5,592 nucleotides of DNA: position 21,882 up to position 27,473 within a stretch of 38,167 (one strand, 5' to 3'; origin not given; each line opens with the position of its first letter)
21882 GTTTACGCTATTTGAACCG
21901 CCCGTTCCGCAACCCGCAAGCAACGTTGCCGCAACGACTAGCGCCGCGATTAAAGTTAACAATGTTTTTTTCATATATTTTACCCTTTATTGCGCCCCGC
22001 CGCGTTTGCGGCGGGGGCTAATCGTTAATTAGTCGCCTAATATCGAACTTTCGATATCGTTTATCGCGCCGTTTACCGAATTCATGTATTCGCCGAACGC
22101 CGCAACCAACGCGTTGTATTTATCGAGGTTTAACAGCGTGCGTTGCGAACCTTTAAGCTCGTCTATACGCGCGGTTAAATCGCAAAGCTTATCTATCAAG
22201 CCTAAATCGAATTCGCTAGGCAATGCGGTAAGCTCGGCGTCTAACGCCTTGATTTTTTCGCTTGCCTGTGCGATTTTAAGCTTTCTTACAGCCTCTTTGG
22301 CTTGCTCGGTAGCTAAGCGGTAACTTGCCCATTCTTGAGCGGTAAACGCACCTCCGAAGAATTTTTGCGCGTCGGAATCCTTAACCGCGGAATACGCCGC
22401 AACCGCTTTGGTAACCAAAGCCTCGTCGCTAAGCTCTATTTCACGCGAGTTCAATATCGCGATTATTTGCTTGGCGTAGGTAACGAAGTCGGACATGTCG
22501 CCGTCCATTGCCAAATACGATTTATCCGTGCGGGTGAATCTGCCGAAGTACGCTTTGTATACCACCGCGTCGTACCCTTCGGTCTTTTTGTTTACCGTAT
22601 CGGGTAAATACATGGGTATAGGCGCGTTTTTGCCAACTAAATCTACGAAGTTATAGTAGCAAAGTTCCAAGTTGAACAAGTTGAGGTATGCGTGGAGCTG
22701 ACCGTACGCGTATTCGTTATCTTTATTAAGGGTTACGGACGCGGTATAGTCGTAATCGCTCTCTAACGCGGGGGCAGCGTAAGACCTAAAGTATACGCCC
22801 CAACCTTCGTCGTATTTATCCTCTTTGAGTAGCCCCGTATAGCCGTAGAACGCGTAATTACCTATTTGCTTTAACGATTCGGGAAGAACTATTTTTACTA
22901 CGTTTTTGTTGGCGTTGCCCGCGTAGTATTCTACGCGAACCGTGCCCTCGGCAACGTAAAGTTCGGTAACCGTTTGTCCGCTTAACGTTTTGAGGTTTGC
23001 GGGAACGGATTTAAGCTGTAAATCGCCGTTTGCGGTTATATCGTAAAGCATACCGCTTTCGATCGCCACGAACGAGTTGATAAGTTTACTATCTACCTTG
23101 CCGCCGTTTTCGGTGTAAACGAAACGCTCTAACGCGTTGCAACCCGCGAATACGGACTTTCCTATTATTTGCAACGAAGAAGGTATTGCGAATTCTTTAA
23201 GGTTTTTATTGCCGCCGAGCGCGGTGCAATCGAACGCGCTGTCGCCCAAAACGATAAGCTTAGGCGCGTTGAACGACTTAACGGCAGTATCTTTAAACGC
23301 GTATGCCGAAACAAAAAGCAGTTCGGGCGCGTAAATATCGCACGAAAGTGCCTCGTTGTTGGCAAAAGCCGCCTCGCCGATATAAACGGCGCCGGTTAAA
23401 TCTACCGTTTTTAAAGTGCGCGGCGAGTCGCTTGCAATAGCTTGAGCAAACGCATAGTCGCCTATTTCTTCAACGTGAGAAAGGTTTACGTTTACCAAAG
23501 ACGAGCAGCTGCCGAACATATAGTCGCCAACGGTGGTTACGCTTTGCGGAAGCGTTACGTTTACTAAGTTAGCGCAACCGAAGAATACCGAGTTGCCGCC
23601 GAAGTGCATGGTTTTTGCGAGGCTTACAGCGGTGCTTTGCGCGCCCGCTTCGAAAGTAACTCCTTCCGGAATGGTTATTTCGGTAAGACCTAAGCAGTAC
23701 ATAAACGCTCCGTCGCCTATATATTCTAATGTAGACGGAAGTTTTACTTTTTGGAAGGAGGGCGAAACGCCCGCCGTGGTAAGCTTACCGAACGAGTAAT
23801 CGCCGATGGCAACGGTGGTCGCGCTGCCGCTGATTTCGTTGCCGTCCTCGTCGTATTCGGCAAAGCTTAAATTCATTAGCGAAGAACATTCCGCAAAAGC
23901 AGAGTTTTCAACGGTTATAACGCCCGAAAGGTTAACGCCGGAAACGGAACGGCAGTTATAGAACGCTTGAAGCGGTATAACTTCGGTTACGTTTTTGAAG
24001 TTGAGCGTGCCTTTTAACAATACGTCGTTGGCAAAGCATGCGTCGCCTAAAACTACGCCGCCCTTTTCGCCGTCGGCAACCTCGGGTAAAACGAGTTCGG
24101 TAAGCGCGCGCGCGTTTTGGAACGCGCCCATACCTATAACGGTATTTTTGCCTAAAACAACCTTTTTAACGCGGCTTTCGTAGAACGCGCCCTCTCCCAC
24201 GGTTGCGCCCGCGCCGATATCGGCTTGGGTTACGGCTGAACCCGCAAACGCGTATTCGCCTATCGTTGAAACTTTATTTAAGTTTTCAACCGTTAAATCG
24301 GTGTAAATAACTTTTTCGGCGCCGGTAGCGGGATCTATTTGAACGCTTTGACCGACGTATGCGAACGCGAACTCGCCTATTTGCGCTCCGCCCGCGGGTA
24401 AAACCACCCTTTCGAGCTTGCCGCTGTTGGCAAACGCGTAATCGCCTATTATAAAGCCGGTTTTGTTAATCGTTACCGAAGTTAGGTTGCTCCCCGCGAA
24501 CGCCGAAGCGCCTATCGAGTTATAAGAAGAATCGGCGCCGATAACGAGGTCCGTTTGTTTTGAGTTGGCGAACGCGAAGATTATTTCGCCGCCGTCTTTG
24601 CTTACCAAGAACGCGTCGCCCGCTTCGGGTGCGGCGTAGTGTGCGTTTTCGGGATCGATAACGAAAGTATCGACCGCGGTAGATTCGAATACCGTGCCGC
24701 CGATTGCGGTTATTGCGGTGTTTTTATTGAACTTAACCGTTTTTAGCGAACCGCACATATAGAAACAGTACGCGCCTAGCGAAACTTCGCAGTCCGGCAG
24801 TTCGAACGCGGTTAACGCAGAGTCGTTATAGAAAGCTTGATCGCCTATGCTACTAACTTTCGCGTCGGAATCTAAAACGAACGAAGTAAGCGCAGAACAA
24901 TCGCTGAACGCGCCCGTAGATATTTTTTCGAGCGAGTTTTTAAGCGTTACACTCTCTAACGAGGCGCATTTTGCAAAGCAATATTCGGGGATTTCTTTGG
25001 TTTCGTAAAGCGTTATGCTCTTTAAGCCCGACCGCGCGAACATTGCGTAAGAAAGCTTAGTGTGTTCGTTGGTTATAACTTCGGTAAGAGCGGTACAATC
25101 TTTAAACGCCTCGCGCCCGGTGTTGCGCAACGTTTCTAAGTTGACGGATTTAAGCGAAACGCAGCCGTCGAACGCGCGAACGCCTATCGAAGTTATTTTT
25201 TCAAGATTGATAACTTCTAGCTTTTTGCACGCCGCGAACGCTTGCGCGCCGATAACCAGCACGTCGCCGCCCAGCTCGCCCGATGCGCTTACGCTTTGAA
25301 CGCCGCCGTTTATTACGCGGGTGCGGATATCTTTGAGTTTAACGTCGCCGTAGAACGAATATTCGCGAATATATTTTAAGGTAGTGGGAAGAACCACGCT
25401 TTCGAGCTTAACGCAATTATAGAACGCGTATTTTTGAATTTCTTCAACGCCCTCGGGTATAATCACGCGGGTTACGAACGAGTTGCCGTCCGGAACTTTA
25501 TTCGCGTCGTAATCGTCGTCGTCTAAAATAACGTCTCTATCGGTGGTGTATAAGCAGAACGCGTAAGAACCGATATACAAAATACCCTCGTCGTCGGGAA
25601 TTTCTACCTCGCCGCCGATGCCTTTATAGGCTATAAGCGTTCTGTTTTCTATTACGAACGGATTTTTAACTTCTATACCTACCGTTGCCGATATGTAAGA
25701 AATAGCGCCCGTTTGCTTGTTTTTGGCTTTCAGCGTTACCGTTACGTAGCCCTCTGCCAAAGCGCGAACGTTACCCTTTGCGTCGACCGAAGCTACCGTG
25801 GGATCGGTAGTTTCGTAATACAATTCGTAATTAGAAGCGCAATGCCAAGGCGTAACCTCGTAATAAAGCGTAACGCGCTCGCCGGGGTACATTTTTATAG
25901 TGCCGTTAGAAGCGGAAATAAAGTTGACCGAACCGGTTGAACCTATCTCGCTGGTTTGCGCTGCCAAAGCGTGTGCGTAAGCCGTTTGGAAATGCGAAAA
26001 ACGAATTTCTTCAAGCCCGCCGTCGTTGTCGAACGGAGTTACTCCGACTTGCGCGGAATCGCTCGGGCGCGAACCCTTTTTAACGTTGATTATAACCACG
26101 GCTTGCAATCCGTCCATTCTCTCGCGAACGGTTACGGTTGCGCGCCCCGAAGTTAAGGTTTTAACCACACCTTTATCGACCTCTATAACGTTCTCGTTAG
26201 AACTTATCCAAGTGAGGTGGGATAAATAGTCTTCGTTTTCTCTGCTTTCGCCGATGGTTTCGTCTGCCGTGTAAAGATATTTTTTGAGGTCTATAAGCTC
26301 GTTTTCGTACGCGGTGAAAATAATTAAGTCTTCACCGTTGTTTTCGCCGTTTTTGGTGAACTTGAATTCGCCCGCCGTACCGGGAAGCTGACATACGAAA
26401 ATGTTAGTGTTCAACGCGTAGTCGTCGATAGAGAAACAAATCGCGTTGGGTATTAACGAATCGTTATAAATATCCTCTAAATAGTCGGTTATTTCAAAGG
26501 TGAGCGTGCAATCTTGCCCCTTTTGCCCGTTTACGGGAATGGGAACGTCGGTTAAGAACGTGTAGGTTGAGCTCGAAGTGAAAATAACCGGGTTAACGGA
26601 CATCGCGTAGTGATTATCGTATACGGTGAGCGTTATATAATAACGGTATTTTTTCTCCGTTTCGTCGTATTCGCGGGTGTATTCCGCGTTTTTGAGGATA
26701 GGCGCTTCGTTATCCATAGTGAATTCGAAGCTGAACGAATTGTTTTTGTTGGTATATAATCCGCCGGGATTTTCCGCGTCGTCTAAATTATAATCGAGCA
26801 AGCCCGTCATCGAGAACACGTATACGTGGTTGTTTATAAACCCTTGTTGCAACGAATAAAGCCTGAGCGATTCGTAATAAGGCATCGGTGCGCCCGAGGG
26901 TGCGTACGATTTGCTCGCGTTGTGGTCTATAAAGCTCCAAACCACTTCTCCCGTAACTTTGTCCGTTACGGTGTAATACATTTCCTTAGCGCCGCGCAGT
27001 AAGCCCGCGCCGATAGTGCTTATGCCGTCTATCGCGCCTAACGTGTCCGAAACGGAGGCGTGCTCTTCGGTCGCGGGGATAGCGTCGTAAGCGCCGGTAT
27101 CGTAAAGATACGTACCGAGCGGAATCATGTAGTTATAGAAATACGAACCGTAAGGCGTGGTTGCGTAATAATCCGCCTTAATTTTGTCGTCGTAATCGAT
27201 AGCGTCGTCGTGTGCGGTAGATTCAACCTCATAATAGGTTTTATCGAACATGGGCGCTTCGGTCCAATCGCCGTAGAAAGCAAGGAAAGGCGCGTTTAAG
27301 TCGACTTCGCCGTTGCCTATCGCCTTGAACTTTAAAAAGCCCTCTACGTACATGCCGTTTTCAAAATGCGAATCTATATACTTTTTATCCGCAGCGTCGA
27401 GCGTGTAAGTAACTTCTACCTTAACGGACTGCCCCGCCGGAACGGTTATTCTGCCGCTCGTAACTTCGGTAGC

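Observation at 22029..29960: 2643-aa subtilase fused to about 935 aa of BspA-type LRR, with no recognisable cell-wall or membrane anchor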

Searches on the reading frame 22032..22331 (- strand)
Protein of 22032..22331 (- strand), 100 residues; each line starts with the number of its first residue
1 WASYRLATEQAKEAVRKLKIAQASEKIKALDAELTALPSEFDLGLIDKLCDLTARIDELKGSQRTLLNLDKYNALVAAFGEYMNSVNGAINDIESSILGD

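Call 46: search_protein_families(library=ncbifam, proteins=[window:22032-22331:-], max_evalue=10)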
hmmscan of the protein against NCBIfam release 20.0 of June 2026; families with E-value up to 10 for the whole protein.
window:22032-22331:- (100 aa): 2 families
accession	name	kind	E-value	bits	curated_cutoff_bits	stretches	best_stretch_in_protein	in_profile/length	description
NF009908.0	PRK13370.1-2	equivalog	0.058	12.8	467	1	11-62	206-258/314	3-carboxyethylcatechol 2,3-dioxygenase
NF047363.1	Zn_ribbon_CdsZ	equivalog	0.082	12.3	275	1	13-78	31-96/251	zinc ribbon domain regulatory protein CdsZ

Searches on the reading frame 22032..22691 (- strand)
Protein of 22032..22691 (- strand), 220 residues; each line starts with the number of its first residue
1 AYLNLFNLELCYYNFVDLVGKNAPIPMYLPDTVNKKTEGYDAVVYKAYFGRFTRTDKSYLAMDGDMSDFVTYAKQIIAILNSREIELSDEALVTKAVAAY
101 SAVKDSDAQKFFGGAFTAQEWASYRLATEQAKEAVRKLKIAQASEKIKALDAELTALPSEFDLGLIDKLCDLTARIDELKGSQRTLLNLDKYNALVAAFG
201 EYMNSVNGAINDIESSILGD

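Call 75: search_protein_families(library=ncbifam, proteins=[window:22032-22691:-], max_evalue=10)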
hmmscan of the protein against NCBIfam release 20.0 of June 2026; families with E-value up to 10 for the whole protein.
window:22032-22691:- (220 aa): 0 families

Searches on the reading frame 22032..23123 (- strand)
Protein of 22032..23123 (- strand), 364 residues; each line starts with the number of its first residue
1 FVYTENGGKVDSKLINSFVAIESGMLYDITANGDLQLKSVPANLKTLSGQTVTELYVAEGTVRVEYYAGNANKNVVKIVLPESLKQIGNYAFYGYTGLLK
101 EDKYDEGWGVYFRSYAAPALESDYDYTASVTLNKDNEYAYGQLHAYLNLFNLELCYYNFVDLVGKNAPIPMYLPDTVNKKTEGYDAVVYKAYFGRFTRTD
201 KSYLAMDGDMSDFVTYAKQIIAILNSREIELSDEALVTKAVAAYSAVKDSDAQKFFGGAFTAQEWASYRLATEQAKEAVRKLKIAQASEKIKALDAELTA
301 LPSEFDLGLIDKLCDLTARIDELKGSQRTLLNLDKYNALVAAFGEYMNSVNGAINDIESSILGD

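Call 15: find_related_loci(query=window:22032-23081:-, collection=genome_contigs, flank=10000)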
Query window:22032-23081:- (350 aa) in genome_contigs; peptide patterns used: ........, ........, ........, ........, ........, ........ (x = any residue, [..] = any of these).
29 stretches matched a pattern; 3 encode a relative of the query (tblastn E <= 1e-3); 3 distinct loci.
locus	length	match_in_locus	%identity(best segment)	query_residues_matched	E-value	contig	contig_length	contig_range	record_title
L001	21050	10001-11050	76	1-350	0e+0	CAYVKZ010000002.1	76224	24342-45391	MAG TPA_asm: uncultured Acidiphilium sp. isolate SRP225648_co1_124 genome assembly, contig: NODE_463_length_76224_cov_18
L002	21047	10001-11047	69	1-349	5e-157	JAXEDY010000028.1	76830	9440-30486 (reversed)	MAG: Christensenellaceae bacterium isolate SUG2499 k141_97024, whole genome shotgun sequence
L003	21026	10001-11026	49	1-348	6e-100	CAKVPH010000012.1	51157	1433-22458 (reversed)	MAG: uncultured Clostridia bacterium isolate REFINED_METABAT215_TOP10_CONTIGS_1500_ASSEMBLY_K77_MERGED__Hadza_MoBio_hadz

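Call 18: search_protein_families(library=pfam, proteins=[window:22032-23123:-], max_evalue=10)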
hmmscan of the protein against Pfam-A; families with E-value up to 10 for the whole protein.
seq(364 aa): 1 family
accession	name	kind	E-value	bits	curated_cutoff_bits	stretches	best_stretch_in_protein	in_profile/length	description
PF13306.12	LRR_5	-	0.0054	17.1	27.7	1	70-94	31-55/127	BspA type Leucine rich repeat region (6 copies)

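Call 37: search_protein_representatives(protein=window:22032-22979:-)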
Query: 316 residues. Proteins with E-value up to 0.001 (for the whole library): 12856; up to 1e-10: 1863; up to 1e-30: 50. The best 150 are listed.
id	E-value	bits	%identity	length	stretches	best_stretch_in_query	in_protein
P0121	7.3e-74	265.4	35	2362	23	2-51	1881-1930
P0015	5.4e-56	206.7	39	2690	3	5-302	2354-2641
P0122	2.5e-55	204.5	39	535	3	5-311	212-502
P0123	2.5e-55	204.5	46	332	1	6-312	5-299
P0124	4.8e-54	200.3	63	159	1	158-315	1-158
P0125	1.4e-52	195.5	42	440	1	4-305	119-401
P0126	1.1e-50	189.3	39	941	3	4-310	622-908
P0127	1.2e-50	189.1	43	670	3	2-311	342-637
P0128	1.2e-50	189.1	40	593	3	7-303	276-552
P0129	1.9e-50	188.5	35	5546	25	3-48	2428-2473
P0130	2.7e-50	188.0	38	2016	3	7-303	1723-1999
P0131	1.0e-48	182.8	42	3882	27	5-51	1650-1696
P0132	1.9e-45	172.1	41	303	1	29-305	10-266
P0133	8.3e-45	170.0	35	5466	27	4-51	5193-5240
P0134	3.6e-43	164.6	39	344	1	1-315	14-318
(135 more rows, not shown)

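Call 47: predict_structure(alignment_id=A1)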
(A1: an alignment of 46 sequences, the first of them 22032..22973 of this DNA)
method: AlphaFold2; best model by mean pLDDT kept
length: 314 residues; sequences in the alignment: 46
mean_pLDDT: 91.9   pTM: 0.83
mean pLDDT of the five models: 91.9, 91.4, 91.4, 89.7, 85.8
residues with pLDDT >= 90: 228; 70-90: 80; 50-70: 5; < 50: 1
segments of 3 or more residues with pLDDT < 50: none
pLDDT, mean of each block of 10 residues (from residue 1): 88 92 94 95 91 78 96 87 81 85 89 89 92 94 83 90 96 98 98 96 91 97 98 98 98 97 97 95 97 94 82 66
secondary structure, 60 per line:
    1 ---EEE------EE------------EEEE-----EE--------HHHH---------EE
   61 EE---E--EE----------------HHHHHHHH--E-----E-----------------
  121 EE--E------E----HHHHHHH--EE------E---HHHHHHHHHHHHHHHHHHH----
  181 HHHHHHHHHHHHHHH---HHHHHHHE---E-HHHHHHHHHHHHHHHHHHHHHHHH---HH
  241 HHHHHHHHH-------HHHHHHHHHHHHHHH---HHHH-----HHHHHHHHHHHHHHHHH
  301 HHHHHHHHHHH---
elements in order: E4-6 E27-30 H46-49 E59-62 H87-94 H137-143 H158-176 H181-195 H199-205 H212-235 H239-249 H257-271 H275-278 H284-311

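Call 49: fold_search(model_id=the predicted structure, library=pdb)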
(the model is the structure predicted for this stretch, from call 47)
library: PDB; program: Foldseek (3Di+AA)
matches with E <= 10: 123; with E <= 0.001: 0
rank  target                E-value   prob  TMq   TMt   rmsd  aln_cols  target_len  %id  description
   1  1wpm_A                1.3e-01  0.08  0.14  0.14  21.3       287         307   14  Structure of Bacillus subtilis inorganic pyrophosphatase (released 2004-11-23)
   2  6mlx_A                4.5e-01  0.69  0.16  0.23   9.5        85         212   20  Crystal structure of T. pallidum Leucine Rich Repeat protein (TpLRR) (released 2019-07-17)
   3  3g04_C                6.0e-01  0.16  0.19  0.25   7.5       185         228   11  Crystal structure of the TSH receptor in complex with a thyroid-stimulating autoantibody (released 2009-08-04)
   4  6mlx_B                8.1e-01  0.44  0.15  0.22  10.2        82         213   20  Crystal structure of T. pallidum Leucine Rich Repeat protein (TpLRR) (released 2019-07-17)
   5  6mlx_C                1.0e+00  0.84  0.14  0.21   1.6        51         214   25  Crystal structure of T. pallidum Leucine Rich Repeat protein (TpLRR) (released 2019-07-17)
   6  9hhy_I                1.1e+00  0.05  0.10  0.11  13.3        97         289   15  Crystal Structure of the Coxiella burnetii 2-methylisocitrate lyase Bound to Inhibitor Isocitric Acid (released 2025-08-13)
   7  3he0_B                1.6e+00  0.06  0.12  0.16  13.1       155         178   12  The Structure of a Putative Transcriptional Regulator TetR Family Protein from Vibrio parahaemolyticus. (released 2009-07-07)
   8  9hra_F                1.6e+00  0.04  0.10  0.11  12.7       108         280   11  Crystal Structure of the Coxiella burnetii 2-methylisocitrate lyase Bound to Products Succinic and Pyruvic Acid (released 2025-08-13)
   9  9hra_B                1.7e+00  0.04  0.10  0.11  13.2       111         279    7  Crystal Structure of the Coxiella burnetii 2-methylisocitrate lyase Bound to Products Succinic and Pyruvic Acid (released 2025-08-13)
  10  4tql_A                1.8e+00  0.06  0.11  0.14  28.3       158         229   17  Computationally designed three helix bundle (released 2014-10-15)
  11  9hra_D                1.9e+00  0.04  0.10  0.11  12.7       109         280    9  Crystal Structure of the Coxiella burnetii 2-methylisocitrate lyase Bound to Products Succinic and Pyruvic Acid (released 2025-08-13)
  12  9hra_G                1.9e+00  0.03  0.10  0.10  12.8       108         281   11  Crystal Structure of the Coxiella burnetii 2-methylisocitrate lyase Bound to Products Succinic and Pyruvic Acid (released 2025-08-13)
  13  4oju_B                2.0e+00  0.25  0.15  0.32   6.1       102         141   13  Crystal structure of a leucine-rich repeat protein (BACCAP_00569) from Bacteroides capillosus ATCC 29799 at 2.00 A res (released 2014-06-18)
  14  9hra_A                2.0e+00  0.04  0.10  0.11  13.1       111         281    7  Crystal Structure of the Coxiella burnetii 2-methylisocitrate lyase Bound to Products Succinic and Pyruvic Acid (released 2025-08-13)
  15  1ors_C                2.1e+00  0.04  0.09  0.18  17.5       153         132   12  X-ray structure of the KvAP potassium channel voltage sensor in complex with an Fab (released 2003-05-06)
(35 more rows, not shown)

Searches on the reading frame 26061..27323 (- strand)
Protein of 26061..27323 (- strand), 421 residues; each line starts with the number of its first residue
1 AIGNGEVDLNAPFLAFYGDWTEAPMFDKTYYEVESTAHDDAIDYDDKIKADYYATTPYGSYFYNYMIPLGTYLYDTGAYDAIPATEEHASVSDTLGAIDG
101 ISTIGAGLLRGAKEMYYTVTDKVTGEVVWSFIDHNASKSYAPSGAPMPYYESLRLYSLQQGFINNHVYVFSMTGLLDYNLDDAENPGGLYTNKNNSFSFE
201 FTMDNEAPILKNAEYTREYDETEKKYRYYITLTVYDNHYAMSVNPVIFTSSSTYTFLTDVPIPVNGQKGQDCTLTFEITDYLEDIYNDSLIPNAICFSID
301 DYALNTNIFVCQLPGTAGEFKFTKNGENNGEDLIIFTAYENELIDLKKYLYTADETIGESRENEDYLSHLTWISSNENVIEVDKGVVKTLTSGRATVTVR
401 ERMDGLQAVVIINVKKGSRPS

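Call 18: search_protein_families(library=pfam, proteins=[window:26061-27323:-], max_evalue=10)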
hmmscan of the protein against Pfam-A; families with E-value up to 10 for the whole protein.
seq(421 aa): 2 families
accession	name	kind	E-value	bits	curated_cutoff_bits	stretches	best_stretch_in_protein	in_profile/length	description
PF20578.4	aBig_2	-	0.19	12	27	1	368-399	35-67/89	Atrophied bacterial Ig domain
PF02368.24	Big_2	-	0.28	11.6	22.8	1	368-399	34-66/79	Bacterial Ig-like domain (group 2)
